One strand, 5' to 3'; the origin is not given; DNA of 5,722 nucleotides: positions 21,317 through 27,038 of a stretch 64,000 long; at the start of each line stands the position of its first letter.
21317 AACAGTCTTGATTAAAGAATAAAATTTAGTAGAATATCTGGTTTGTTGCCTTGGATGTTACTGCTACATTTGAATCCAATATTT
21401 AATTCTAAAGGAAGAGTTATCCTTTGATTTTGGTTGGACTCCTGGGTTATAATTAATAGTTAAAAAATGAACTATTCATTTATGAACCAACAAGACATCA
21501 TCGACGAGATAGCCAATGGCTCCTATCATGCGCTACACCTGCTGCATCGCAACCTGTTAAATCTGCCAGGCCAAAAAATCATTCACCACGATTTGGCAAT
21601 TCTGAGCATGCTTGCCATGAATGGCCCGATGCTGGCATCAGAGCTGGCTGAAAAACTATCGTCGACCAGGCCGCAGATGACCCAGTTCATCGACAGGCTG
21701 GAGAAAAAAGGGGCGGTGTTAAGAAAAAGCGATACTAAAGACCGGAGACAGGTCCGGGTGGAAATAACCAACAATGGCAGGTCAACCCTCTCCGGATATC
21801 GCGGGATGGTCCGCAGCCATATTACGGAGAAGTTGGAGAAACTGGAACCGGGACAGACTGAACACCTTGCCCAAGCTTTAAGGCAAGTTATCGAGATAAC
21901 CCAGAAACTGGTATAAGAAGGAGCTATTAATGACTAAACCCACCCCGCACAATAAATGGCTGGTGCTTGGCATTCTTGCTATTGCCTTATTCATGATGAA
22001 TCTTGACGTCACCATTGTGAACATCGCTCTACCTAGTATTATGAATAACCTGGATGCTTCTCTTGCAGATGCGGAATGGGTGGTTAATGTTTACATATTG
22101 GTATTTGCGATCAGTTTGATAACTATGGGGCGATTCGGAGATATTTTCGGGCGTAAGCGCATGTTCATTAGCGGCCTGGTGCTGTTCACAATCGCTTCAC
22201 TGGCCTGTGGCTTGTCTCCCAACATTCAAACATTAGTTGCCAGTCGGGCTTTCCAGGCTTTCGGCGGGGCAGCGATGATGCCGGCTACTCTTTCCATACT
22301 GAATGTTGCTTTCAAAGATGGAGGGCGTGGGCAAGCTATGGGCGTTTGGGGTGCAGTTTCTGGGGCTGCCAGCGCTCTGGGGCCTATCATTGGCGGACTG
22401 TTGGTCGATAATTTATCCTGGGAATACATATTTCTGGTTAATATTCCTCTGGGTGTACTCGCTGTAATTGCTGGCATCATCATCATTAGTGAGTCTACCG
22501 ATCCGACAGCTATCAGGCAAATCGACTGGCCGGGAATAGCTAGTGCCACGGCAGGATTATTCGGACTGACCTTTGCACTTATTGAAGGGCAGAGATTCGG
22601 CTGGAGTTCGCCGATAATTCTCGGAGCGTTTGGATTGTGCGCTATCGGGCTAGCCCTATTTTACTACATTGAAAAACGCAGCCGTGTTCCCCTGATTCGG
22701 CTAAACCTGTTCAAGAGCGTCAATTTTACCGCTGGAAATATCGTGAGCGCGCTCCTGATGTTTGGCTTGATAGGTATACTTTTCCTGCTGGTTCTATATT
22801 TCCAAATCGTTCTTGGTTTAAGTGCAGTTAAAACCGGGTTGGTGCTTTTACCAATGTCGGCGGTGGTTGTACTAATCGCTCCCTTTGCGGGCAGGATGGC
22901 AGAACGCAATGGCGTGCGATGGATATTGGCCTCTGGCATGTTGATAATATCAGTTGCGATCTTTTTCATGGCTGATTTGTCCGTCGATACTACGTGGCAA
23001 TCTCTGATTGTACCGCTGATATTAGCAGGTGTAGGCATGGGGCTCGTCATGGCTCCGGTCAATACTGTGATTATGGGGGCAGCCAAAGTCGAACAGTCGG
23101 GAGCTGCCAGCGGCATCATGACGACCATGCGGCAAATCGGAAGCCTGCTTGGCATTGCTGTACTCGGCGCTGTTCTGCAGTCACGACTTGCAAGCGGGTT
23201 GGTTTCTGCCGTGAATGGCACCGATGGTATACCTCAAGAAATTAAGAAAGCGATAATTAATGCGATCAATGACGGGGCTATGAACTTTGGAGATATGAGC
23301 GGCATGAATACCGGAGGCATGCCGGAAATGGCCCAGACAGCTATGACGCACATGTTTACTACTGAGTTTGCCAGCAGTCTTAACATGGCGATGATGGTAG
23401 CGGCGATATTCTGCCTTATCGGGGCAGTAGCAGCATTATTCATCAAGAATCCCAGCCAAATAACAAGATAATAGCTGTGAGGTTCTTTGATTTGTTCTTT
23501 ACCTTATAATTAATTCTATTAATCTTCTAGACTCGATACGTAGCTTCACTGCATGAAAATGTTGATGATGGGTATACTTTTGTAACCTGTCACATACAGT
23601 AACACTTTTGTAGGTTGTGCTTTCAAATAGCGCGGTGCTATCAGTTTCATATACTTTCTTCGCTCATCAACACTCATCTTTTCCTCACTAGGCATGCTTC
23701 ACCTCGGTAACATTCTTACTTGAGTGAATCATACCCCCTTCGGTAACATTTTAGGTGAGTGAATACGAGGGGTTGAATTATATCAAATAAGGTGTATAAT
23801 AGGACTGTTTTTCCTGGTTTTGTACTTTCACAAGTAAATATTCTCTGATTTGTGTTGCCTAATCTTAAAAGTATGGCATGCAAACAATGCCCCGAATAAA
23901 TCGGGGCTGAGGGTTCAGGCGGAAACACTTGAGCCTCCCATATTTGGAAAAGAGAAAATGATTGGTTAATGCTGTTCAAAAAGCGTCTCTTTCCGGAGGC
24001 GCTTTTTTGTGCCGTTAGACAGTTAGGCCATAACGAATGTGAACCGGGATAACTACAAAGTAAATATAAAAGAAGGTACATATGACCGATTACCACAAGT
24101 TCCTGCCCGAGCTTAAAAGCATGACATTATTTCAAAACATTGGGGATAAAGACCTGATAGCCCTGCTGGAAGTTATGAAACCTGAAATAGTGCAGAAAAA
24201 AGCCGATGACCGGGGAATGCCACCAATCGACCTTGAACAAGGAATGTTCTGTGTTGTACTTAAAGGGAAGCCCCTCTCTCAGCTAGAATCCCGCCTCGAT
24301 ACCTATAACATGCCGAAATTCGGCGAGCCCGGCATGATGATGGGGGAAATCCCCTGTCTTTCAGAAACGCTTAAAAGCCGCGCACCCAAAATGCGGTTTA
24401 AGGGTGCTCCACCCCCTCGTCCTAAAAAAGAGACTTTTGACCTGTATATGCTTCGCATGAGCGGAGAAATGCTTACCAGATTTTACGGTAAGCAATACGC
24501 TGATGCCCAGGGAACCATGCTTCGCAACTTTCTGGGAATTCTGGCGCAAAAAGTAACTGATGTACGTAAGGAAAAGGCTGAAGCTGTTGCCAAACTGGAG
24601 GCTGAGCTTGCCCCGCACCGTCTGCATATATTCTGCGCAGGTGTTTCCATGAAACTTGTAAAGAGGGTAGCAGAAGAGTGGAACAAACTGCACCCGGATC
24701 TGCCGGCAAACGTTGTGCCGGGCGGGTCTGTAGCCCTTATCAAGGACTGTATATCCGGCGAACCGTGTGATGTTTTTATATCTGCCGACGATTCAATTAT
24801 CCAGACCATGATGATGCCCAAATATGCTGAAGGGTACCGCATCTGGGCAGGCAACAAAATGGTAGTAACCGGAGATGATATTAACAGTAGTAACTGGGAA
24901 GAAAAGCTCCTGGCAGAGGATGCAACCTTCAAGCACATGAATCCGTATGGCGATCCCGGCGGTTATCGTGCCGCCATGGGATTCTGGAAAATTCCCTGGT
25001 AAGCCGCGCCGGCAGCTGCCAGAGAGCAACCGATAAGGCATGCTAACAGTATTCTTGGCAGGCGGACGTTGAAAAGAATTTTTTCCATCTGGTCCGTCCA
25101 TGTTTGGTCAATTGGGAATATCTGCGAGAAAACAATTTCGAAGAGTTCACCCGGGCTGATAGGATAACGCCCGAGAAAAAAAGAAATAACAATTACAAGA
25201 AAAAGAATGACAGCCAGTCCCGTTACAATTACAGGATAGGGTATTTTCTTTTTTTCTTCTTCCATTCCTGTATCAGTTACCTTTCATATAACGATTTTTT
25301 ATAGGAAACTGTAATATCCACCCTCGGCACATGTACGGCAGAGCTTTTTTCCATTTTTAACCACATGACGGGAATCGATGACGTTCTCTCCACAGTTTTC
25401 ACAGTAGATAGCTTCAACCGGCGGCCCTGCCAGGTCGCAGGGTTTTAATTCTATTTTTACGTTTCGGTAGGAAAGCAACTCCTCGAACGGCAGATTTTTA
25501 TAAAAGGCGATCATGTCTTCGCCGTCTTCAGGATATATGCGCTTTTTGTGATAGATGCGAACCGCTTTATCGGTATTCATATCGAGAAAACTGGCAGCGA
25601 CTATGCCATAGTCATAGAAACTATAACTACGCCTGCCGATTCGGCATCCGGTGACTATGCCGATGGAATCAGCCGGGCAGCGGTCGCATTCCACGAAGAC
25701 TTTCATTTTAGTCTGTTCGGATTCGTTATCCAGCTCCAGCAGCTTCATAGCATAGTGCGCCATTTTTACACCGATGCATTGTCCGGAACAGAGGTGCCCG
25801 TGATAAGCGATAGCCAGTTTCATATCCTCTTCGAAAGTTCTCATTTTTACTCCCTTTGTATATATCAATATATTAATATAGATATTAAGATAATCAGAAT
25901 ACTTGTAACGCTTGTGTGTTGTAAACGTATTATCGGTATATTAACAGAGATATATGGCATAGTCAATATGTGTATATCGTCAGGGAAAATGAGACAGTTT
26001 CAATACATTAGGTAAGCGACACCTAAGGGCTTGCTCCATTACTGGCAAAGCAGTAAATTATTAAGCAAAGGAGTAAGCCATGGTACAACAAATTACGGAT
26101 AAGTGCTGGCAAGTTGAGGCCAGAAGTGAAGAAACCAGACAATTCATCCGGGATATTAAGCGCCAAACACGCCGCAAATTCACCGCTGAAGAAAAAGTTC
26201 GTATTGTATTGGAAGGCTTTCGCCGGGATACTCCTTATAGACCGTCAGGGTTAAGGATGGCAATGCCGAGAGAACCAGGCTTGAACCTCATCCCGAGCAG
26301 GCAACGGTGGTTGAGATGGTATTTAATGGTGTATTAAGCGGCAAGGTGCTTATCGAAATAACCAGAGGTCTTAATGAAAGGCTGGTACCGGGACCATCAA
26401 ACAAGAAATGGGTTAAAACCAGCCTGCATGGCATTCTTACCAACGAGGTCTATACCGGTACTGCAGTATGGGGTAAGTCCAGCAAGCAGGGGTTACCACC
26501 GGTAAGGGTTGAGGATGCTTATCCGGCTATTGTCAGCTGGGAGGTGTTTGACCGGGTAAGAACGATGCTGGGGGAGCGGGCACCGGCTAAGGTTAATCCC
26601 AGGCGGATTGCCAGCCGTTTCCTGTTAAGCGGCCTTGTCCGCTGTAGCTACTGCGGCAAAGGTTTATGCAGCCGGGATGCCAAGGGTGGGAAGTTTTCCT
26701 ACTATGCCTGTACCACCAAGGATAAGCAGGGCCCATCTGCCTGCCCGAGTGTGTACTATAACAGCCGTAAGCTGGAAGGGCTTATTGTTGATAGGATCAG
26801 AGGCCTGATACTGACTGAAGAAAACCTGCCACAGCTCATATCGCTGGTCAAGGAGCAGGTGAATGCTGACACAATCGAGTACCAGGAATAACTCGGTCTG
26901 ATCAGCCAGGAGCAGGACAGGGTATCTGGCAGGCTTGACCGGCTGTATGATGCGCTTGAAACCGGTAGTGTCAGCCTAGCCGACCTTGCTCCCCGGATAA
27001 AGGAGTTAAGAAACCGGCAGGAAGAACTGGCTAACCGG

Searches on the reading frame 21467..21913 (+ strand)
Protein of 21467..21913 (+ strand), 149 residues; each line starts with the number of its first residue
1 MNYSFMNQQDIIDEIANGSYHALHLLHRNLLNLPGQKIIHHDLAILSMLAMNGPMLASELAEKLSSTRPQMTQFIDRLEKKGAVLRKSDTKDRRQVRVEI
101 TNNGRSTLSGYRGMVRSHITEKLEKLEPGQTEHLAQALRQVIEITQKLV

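Call 74: search_protein_families(library=pfam, proteins=[window:21467-21913:+], max_evalue=0.00001)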
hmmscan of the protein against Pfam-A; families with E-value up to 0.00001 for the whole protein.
window:21467-21913:+ (149 aa): 5 families
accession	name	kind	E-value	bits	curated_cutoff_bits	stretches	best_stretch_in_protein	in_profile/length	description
PF01047.28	MarR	-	1.3e-14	54.2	24.6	1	43-96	6-59/59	MarR family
PF12802.13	MarR_2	-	1.9e-08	34.8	27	1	42-95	7-61/61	MarR family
PF13601.12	HTH_34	-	1.1e-06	29.1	27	1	43-116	3-77/80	Winged helix DNA-binding domain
PF22381.2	Staph_reg_Sar_Rot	-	2.1e-06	28.2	27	1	41-107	15-81/85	Transcriptional regulator SarA/Rot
PF13463.12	HTH_27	-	2.3e-06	28.2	22.2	1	42-104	5-68/68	Winged helix DNA-binding domain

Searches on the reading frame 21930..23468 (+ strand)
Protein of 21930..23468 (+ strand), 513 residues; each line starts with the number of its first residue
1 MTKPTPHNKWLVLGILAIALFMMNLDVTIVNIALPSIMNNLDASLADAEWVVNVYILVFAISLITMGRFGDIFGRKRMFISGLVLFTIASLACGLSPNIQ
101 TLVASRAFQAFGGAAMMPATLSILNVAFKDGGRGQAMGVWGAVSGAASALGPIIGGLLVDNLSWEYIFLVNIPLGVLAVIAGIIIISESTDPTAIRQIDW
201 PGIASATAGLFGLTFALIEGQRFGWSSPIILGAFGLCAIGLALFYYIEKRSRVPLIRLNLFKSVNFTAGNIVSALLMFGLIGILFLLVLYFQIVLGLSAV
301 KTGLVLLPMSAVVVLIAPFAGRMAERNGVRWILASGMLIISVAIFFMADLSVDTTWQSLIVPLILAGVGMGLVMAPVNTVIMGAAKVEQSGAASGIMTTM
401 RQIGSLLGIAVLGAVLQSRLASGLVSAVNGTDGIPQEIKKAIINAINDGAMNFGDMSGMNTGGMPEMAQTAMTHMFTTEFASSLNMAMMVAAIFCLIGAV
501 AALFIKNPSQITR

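Call 74: search_protein_families(library=pfam, proteins=[window:21930-23468:+], max_evalue=0.00001)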
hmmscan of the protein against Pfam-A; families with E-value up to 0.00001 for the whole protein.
window:21930-23468:+ (513 aa): 2 families
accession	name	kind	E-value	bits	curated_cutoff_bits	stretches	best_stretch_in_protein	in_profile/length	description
PF07690.21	MFS_1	-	4.8e-57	193.9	33.4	1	16-408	1-346/347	Major Facilitator Superfamily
PF00083.30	Sugar_tr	-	4.9e-07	29.4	22.3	1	17-187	6-192/452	Sugar (and other) transporter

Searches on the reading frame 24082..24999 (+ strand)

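Call 74: search_protein_families(library=pfam, proteins=[window:24082-24999:+], max_evalue=0.00001)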
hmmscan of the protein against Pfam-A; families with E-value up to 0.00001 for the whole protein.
window:24082-24999:+ (306 aa): 1 family
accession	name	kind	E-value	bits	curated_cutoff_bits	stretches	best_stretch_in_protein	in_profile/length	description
PF13531.11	SBP_bac_11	-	6.8e-11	42.8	25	1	181-299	1-122/227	Bacterial extracellular solute-binding protein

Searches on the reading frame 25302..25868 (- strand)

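Call 74: search_protein_families(library=pfam, proteins=[window:25302-25868:-], max_evalue=0.00001)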
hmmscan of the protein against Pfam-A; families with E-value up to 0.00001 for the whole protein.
window:25302-25868:- (189 aa): 2 families
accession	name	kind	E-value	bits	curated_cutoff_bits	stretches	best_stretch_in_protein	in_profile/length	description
PF02663.19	FmdE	-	5.5e-27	94.9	22.9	1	23-111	2-86/133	FmdE, Molybdenum formylmethanofuran dehydrogenase operon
PF01258.23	zf-dskA_traR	-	3.6e-07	30.5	24.9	1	155-183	5-33/36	Prokaryotic dksA/traR C4-type zinc finger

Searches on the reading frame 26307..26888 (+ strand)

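Call 74: search_protein_families(library=pfam, proteins=[window:26307-26888:+], max_evalue=0.00001)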
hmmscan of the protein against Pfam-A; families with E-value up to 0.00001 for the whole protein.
window:26307-26888:+ (194 aa): 2 families
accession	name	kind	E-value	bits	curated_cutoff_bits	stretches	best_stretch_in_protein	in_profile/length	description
PF07508.19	Recombinase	-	8.3e-19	68.2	21.1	1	2-91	7-102/102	Recombinase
PF13408.12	Zn_ribbon_recom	-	1.2e-12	48.4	25.3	1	106-165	1-58/58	Recombinase zinc beta ribbon domain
